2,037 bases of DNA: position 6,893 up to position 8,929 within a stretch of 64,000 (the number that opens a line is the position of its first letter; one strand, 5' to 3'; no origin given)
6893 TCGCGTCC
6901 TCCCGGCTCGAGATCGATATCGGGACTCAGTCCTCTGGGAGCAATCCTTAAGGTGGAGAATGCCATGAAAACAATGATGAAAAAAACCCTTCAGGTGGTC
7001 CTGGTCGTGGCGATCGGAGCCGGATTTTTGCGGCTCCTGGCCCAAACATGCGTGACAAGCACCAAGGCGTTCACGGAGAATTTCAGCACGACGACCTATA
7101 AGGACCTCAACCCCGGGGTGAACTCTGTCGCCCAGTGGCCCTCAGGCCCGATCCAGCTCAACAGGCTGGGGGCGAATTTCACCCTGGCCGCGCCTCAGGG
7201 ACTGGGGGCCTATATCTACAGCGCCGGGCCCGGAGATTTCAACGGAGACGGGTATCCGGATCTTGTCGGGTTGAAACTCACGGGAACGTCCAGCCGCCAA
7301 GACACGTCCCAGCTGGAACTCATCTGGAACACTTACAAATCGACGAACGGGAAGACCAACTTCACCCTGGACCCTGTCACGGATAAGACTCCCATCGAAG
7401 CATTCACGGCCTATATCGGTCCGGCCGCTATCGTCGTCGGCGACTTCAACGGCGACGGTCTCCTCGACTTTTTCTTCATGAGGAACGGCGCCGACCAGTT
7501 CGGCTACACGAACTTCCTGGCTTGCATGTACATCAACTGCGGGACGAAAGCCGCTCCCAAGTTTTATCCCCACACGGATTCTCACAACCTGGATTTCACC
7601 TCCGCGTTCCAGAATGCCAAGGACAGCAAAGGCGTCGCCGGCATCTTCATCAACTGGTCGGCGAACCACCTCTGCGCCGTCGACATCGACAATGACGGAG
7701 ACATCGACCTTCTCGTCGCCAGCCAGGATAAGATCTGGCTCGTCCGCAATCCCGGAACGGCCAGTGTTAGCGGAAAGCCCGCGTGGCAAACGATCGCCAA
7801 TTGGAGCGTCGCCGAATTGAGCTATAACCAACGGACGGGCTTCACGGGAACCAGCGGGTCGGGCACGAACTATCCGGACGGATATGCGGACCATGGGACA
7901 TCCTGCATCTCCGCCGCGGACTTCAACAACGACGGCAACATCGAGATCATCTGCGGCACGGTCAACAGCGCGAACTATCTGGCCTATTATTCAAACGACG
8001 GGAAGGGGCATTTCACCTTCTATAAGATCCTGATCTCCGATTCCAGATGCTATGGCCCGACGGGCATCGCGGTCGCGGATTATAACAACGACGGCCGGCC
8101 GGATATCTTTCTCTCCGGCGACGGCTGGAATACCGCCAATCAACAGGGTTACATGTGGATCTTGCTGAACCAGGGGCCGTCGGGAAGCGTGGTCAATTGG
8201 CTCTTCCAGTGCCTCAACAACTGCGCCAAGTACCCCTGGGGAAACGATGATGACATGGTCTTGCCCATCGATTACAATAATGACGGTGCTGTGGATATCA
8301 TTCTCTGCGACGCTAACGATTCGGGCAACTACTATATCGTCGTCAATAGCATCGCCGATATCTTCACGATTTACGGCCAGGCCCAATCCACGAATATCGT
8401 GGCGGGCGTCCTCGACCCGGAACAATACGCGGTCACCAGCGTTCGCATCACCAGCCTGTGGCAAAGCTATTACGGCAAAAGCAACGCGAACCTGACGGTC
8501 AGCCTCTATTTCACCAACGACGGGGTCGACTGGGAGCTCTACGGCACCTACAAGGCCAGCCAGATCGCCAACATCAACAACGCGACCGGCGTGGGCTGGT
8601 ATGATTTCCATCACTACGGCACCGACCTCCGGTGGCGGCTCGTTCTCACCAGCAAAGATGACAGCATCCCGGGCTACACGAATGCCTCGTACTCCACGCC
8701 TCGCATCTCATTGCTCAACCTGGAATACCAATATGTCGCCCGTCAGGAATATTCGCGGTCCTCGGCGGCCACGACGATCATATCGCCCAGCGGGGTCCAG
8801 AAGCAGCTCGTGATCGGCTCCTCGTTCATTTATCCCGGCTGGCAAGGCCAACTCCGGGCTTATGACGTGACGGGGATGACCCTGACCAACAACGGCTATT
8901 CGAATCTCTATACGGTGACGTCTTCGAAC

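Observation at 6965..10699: PilY1 homolog in which the usual N-terminal vWA region is replaced by a multi-blade FG-GAP/VCBS (integrin-alpha-like) propeller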

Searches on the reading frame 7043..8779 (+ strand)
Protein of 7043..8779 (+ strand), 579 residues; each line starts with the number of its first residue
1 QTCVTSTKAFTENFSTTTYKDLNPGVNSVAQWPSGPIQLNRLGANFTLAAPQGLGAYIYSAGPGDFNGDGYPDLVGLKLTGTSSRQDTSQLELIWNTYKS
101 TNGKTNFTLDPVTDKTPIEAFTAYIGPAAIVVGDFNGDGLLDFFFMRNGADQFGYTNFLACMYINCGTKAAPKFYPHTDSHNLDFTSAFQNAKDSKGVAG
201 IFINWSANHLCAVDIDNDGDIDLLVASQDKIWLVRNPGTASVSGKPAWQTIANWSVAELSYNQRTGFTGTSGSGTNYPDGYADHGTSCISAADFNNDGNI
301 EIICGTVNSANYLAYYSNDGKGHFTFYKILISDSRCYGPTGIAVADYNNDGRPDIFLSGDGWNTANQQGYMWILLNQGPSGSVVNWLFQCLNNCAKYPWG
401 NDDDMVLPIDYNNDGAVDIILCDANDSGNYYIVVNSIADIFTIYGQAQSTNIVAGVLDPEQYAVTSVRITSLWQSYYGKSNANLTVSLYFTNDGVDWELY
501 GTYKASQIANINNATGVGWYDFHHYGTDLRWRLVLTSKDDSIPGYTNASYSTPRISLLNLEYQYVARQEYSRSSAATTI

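Call 32: predict_structure(alignment_id=A3)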
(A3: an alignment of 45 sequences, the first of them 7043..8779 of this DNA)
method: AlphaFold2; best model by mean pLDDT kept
length: 579 residues; sequences in the alignment: 45
mean_pLDDT: 87.2   pTM: 0.80
mean pLDDT of the five models: 87.2, 87.3, 87.2, 86.8, 86.8
residues with pLDDT >= 90: 336; 70-90: 188; 50-70: 38; < 50: 17
segments of 3 or more residues with pLDDT < 50: 112-114, 270-275, 573-579
pLDDT, mean of each block of 10 residues (from residue 1): 83 88 72 77 82 81 91 92 92 87 69 68 95 96 97 94 96 95 97 93 90 95 96 96 93 97 83 48 84 93 90 94 94 86 90 89 68 88 86 80 85 87 77 84 91 92 94 93 96 95 96 88 92 95 84 95 82 44
secondary structure, 60 per line:
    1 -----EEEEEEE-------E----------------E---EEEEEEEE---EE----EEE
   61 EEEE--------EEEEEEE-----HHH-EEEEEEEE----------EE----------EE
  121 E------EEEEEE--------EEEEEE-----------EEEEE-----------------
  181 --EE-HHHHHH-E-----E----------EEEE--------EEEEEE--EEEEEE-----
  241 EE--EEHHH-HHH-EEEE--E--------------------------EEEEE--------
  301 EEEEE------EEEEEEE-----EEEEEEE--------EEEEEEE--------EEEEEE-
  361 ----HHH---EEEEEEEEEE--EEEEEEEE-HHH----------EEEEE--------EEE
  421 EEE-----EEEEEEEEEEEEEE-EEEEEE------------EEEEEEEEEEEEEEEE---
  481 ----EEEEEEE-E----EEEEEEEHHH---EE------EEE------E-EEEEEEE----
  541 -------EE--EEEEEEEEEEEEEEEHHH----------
elements in order: E6-12 E41-48 E58-64 E73-79 E89-96 E119-121 E128-133 E142-147 E159-163 H186-191 E210-213 E222-227 E230-235 E255-258 E288-292 E301-305 E312-318 E324-330 E339-345 E354-359 E371-380 E383-390 E405-409 E418-423 E429-442 E444-449 E462-477 E485-491 E498-504 E519-521 E530-536 E552-566

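Call 36: fold_search(model_id=the predicted structure, library=pdb)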
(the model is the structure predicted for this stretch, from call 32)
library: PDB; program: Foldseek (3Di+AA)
matches with E <= 10: 527; with E <= 0.001: 2
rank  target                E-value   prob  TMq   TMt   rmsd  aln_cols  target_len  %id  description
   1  3sc7_X                3.8e-06  1.00  0.33  0.38  18.3       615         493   10  First crystal structure of an endo-inulinase, from Aspergillus ficuum: structural analysis and comparison with other G (released 2012-06-27)
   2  8u17_B                4.6e-05  0.96  0.22  0.17  21.5       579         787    9  The ternary complex structure of DDB1-CRBN-SALL4(ZF1,2)-long bound to Pomalidomide (released 2023-12-27)
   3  5jmo_A                3.4e-03  0.99  0.13  0.15   7.3       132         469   11  X-ray structure of furin in complex with the inhibitory antibody Nb14 (released 2016-12-07)
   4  8dsn_K                3.8e-03  0.41  0.11  0.17  18.7       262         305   13  Peptidylglycine alpha hydroxylating monoxygenase, Q272A (released 2023-03-22)
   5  6hlb_A                4.3e-03  0.99  0.13  0.15   7.5       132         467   10  X-ray structure of furin in complex with the cyclic peptide c[succinyl-Phe-2-Nal-(Arg)4-Lys]-Arg-4-Amba (released 2019-02-06)
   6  9fid_A                7.2e-03  0.99  0.14  0.17   6.5       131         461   10  X-ray structure of furin (PCSK3) in complex with the PC1/3 (PCSK1) prodomain mutant R78K,R80A (released 2025-09-10)
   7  9fid_C                7.6e-03  0.99  0.13  0.16   6.7       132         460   10  X-ray structure of furin (PCSK3) in complex with the PC1/3 (PCSK1) prodomain mutant R78K,R80A (released 2025-09-10)
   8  9fie_C                8.4e-03  0.98  0.13  0.15   7.4       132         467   11  X-ray structure of furin (PCSK3) in complex with the PC1/3 (PCSK1) prodomain mutant R77A,R80A,R81A (released 2025-09-10)
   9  5jmo_B                8.9e-03  0.96  0.12  0.15   9.2       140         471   11  X-ray structure of furin in complex with the inhibitory antibody Nb14 (released 2016-12-07)
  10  7lcu                  9.4e-03  0.98  0.13  0.15   7.3       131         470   10  X-ray structure of Furin bound to BOS-318, a small molecule inhibitor (released 2022-01-12)
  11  7qy1                  1.0e-02  0.99  0.13  0.16   7.1       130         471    9  X-ray structure of furin in complex with the dichlorophenylpyridine-based inhibitor 4 (released 2022-04-20)
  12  7o22                  1.1e-02  0.97  0.13  0.15   7.5       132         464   10  X-ray structure of furin in complex with the guanylhydrazone-based inhibitor 4 (mi359) (released 2021-09-01)
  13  4z2a                  1.2e-02  0.97  0.12  0.15   7.5       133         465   10  Crystal structure of unglycosylated apo human furin @1.89A (released 2016-05-04)
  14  7o1u                  1.2e-02  0.97  0.13  0.15   7.5       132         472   10  X-ray structure of furin in complex with the guanylhydrazone-based inhibitor 1 (BEV241) (released 2021-09-01)
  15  5jxi                  1.2e-02  0.97  0.13  0.15   7.5       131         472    9  Structure of the unliganded form of the proprotein convertase furin in presence of EDTA. (released 2016-10-05)
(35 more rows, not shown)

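Call 43: search_solved_structures(query=A3, max_evalue=0.01, show_alignments=0)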
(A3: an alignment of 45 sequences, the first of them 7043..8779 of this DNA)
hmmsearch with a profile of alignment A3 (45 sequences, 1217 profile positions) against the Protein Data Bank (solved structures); distinct sequences matched with E-value up to 0.01: 5.
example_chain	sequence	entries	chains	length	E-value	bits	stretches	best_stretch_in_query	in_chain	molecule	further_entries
3hx6_A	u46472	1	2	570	1e-37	132.6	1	715-999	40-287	Type 4 fimbrial biogenesis protein PilY1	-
9etn_A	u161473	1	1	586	5.4e-10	40.7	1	287-428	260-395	Cartilage acidic protein 1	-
6tjf_A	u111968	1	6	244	0.00059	20.7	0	757-781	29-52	Cake6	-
6tje_A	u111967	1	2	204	0.0023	18.8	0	757-781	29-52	Cake5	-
6tjd_A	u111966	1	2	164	0.0061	17.4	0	757-781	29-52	Cake4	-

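Call 52: search_protein_representatives(protein=window:7043-8779:+)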
Query: 579 residues. Proteins with E-value up to 0.001 (for the whole library): 13327; up to 1e-10: 2211; up to 1e-30: 45. The best 150 are listed.
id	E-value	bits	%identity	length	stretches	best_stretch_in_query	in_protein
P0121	1.3e-143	496.0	47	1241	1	2-579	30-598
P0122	5.8e-123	427.9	44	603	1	9-579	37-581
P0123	2.5e-83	297.0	39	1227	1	2-576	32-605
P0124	5.9e-75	269.4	62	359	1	2-241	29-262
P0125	4.0e-69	250.1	57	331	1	55-325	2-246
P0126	1.8e-68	248.0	57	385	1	19-271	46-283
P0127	1.3e-65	238.5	37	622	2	279-579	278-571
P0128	4.0e-65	236.9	48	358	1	290-533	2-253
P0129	2.4e-61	224.4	48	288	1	345-579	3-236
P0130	3.1e-60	220.8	51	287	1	3-269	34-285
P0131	3.2e-60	220.7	61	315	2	151-322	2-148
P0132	6.9e-60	219.6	35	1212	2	279-578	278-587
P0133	7.5e-60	219.5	32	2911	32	288-358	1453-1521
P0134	1.5e-53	198.6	34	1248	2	279-577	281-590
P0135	8.3e-53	196.2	49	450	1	2-235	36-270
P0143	1.4e-39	152.6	36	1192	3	203-577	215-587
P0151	8.1e-35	136.8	35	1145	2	281-575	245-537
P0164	6.4e-31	123.9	31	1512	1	1-576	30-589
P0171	4.7e-30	121.1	30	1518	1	3-576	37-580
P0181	2.2e-27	112.3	30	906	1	2-576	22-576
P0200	7.0e-26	107.3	28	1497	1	1-575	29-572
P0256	4.1e-23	98.1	32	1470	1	1-577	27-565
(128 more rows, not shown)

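Call 53: search_protein_families(library=pfam, proteins=[P0164, P0171, P0181, P0200, P0256, P0123, P0143], max_evalue=0.001)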
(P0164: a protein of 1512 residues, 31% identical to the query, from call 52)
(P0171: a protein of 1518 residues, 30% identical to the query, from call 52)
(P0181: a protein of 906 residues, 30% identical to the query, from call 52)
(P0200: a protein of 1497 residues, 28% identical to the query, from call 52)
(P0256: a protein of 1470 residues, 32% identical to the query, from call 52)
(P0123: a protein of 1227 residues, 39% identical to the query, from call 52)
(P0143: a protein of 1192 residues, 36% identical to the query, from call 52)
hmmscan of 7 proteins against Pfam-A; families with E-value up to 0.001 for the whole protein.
P0164 (1512 aa): 4 families
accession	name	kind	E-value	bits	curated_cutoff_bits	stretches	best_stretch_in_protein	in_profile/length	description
PF13517.12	FG-GAP_3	-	1.2e-18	67.9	26.9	1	322-383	1-60/61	FG-GAP-like repeat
PF05567.17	T4P_PilY1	-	1.1e-17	64.5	28.1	2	742-859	17-149/411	PilY1 beta-propeller domain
PF01839.29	FG-GAP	-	2.6e-06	27.6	22.1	0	369-399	5-35/37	FG-GAP repeat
PF17829.7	GH115_C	-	0.00038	20.8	24.1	0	919-1059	10-162/172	Glycosyl hydrolase family 115 C-terminal domain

P0171 (1518 aa): 4 families
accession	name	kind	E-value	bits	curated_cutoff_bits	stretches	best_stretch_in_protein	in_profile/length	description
PF05567.17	T4P_PilY1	-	4.4e-21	75.7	28.1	2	736-877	27-182/411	PilY1 beta-propeller domain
PF13517.12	FG-GAP_3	-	1.5e-17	64.4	26.9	2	315-376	1-61/61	FG-GAP-like repeat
PF01839.29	FG-GAP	-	9e-07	29.1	22.1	1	357-388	2-32/37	FG-GAP repeat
PF17829.7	GH115_C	-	0.00016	22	24.1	0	905-1049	9-163/172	Glycosyl hydrolase family 115 C-terminal domain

P0181 (906 aa): 3 families
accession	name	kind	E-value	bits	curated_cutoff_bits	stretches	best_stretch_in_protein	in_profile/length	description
PF05567.17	T4P_PilY1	-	1.7e-14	54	28.1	1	715-868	3-172/411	PilY1 beta-propeller domain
PF01839.29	FG-GAP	-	5e-14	52.3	22.1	1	345-377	5-37/37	FG-GAP repeat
PF13517.12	FG-GAP_3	-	1.3e-12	48.6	26.9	1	299-360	1-61/61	FG-GAP-like repeat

P0200 (1497 aa): 4 families
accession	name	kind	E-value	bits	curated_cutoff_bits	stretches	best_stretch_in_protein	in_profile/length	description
PF05567.17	T4P_PilY1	-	5.8e-21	75.3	28.1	2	734-856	28-166/411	PilY1 beta-propeller domain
PF13517.12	FG-GAP_3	-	1.8e-13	51.3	26.9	4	89-170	1-60/61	FG-GAP-like repeat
PF17829.7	GH115_C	-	5.3e-10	39.8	24.1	1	895-1052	2-172/172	Glycosyl hydrolase family 115 C-terminal domain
PF01839.29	FG-GAP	-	8.4e-10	38.8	22.1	2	352-383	6-37/37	FG-GAP repeat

P0256 (1470 aa): 4 families
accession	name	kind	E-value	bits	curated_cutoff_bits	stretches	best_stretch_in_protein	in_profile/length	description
PF13517.12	FG-GAP_3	-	1.6e-15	57.9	26.9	4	301-361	1-60/61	FG-GAP-like repeat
PF05567.17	T4P_PilY1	-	7.5e-14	51.9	28.1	1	721-840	30-164/411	PilY1 beta-propeller domain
PF01839.29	FG-GAP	-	2e-07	31.2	22.1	0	150-165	5-20/37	FG-GAP repeat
PF17829.7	GH115_C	-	0.0005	20.4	24.1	0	885-1037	5-170/172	Glycosyl hydrolase family 115 C-terminal domain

P0123 (1227 aa): 3 families
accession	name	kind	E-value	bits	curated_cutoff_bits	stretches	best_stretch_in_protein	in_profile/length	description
PF05567.17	T4P_PilY1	-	6.4e-23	81.8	28.1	1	742-1001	1-284/411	PilY1 beta-propeller domain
PF13517.12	FG-GAP_3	-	4.4e-18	66.1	26.9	2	315-385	1-60/61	FG-GAP-like repeat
PF01839.29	FG-GAP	-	6.5e-07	29.6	22.1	0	370-387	4-21/37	FG-GAP repeat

P0143 (1192 aa): 3 families
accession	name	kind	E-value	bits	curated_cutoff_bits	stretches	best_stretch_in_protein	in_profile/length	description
PF13517.12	FG-GAP_3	-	5e-23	81.9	26.9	3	225-299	1-60/61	FG-GAP-like repeat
PF05567.17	T4P_PilY1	-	9.7e-12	44.9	28.1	1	747-970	44-283/411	PilY1 beta-propeller domain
PF01839.29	FG-GAP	-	1.3e-08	34.9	22.1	0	223-241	7-25/37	FG-GAP repeat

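Call 54: list_cluster_members(proteins=[P0164, P0171, P0200, P0181, P0256, P0123, P0143, P0132, P0134, P0151])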
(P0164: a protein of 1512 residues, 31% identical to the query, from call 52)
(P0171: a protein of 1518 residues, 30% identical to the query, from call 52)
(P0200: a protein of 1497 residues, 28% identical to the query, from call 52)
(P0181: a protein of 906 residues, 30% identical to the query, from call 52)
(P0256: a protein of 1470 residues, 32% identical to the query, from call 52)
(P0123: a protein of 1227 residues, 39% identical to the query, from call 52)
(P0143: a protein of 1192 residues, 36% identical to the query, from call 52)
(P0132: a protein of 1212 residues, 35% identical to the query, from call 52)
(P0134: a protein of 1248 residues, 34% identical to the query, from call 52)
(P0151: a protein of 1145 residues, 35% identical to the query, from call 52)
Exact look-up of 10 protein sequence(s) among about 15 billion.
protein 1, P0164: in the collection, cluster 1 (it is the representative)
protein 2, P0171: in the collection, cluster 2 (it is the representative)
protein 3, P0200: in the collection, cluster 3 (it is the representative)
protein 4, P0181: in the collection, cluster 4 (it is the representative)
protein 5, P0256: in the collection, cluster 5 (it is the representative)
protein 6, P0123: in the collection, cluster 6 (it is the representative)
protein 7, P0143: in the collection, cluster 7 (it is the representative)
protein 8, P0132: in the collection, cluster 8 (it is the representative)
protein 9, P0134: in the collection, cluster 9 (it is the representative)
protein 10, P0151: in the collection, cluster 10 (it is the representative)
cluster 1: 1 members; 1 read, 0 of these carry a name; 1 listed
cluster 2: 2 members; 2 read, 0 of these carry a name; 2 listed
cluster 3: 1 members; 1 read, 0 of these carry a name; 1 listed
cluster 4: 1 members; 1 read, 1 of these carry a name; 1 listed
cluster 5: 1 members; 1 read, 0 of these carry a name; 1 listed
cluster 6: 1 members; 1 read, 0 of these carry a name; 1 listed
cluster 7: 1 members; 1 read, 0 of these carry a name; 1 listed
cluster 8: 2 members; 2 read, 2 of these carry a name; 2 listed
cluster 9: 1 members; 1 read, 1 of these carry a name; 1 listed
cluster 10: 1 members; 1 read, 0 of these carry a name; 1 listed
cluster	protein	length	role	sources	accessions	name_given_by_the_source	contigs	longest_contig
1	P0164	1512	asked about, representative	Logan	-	-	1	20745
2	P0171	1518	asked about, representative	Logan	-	-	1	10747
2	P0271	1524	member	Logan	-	-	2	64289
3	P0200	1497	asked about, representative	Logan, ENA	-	-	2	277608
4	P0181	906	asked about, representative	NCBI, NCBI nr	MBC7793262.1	MAG: VCBS repeat-containing protein, partial [Clostridia bacterium] | VCBS repeat-containing protein [Deltaproteobacteria bacterium]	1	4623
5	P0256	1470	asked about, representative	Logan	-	-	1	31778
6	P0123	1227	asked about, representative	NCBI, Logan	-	-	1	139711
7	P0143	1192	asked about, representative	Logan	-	-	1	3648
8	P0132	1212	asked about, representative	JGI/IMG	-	hypothetical protein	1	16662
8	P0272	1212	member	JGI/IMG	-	hypothetical protein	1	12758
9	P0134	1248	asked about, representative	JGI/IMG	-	hypothetical protein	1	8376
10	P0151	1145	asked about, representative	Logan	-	-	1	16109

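Call 55: find_encoding_contigs(protein=P0200, flank=7000, max_places=1)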
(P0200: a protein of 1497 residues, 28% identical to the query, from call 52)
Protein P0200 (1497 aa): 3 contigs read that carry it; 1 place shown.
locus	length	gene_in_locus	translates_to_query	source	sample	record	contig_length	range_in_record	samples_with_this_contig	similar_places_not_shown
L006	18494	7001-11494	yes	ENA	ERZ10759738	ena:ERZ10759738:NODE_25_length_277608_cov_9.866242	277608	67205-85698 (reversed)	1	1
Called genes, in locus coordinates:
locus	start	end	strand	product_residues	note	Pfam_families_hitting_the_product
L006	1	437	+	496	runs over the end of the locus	PF02074:Peptidase_M32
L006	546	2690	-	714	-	-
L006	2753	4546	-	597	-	-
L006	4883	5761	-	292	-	PF01553:Acyltransferase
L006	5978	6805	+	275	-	PF01551:Peptidase_M23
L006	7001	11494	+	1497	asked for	PF01839:FG-GAP (faint), PF13517:FG-GAP_3 (faint), PF05567:T4P_PilY1, PF17829:GH115_C, PF05567:T4P_PilY1 (weak)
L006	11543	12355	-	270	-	-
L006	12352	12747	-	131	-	PF01894:YjbQ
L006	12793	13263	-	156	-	-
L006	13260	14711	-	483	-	-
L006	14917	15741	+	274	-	PF15780:ASH (faint), PF22066:Cep192_D8 (faint), PF22073:Cep192_D4 (faint), PF22544:HYDIN_VesB_CFA65-like_Ig (faint)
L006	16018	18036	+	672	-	-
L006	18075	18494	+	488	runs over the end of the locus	PF13385:Laminin_G_3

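Call 72: find_homologous_proteins(query=P0200, max_evalue=1e-10)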
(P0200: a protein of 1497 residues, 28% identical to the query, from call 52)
Query P0200 (1497 aa): 34 proteins with E <= 1e-10 among 8000 candidates.
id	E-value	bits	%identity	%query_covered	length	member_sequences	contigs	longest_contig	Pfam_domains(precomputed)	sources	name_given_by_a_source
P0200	0.0e+0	3552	100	100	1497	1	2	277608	PF01839.30,PF05567.18,PF13517.13,PF17829.8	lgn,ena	-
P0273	0.0e+0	1914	55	100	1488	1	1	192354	PF01839.30,PF05567.18,PF13517.13,PF17829.8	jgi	jgi:hypothetical protein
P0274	0.0e+0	1697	51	99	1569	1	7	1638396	PF01839.30,PF05567.18,PF13517.13,PF17829.8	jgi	jgi:hypothetical protein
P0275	0.0e+0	1530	48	99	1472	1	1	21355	PF05567.18,PF13517.13,PF17829.8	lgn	-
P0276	0.0e+0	1462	46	100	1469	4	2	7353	PF01839.30,PF05567.18,PF13517.13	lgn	-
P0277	0.0e+0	1318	43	98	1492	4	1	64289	PF01839.30,PF05567.18,PF13517.13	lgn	-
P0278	0.0e+0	1302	44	98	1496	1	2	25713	PF01839.30,PF05567.18,PF13517.13,PF17829.8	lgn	-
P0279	0.0e+0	1299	44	100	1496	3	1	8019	PF01839.30,PF05567.18,PF13517.13,PF17829.8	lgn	-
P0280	0.0e+0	1221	42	98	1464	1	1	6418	PF01839.30,PF05567.18,PF13517.13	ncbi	-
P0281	0.0e+0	1171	41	100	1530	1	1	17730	PF01839.30,PF05567.18,PF13517.13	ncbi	-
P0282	0.0e+0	1165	41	98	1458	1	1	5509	PF01839.30,PF05567.18,PF13517.13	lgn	-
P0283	0.0e+0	1146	39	98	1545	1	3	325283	PF01839.30,PF05567.18,PF13517.13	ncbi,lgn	-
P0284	0.0e+0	1141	40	99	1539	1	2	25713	PF01839.30,PF05567.18,PF13517.13,PF17829.8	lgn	-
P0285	0.0e+0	1124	39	98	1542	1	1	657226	PF01839.30,PF05567.18,PF13517.13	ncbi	-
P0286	0.0e+0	1119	39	99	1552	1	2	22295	PF01839.30,PF05567.18,PF13517.13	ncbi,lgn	-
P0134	8.3e-132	460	33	57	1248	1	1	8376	PF05567.18,PF13517.13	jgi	jgi:hypothetical protein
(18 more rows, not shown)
